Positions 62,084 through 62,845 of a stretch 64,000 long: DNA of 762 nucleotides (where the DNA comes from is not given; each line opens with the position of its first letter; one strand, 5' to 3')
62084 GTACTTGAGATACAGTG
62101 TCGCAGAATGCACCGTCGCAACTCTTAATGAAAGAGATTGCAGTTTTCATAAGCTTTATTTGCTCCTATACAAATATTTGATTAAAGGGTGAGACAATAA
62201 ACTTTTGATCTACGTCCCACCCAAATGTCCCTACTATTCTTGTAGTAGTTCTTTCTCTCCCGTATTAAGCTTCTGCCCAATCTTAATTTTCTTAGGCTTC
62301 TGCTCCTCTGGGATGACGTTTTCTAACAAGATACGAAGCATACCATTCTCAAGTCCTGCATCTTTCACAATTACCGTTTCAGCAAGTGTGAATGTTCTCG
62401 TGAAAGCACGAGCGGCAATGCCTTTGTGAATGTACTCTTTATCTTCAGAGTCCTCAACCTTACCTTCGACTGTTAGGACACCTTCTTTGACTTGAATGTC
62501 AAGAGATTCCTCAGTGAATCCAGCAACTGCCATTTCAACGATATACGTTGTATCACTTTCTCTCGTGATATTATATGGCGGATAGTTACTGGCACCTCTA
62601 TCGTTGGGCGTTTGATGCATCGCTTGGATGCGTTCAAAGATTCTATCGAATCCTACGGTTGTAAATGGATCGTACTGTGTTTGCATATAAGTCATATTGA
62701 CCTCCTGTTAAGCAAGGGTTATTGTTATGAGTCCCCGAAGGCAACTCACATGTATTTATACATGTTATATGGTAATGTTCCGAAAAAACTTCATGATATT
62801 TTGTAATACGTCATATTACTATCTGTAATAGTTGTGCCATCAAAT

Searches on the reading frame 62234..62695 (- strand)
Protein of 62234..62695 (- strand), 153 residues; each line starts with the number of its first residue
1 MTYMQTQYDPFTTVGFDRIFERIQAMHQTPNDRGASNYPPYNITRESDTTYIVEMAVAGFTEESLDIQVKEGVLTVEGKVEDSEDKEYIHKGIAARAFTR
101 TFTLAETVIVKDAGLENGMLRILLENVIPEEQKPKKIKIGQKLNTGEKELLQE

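Call 27: search_protein_families(library=phrogs, proteins=[window:62234-62695:-], max_evalue=0.001)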
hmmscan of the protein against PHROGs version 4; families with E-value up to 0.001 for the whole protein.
window:62234-62695:- (153 aa): 1 family
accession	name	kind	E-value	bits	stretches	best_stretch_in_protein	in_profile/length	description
phrog_432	-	other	8.8e-41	140.1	1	13-139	23-147/148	Hsp20 heat shock protein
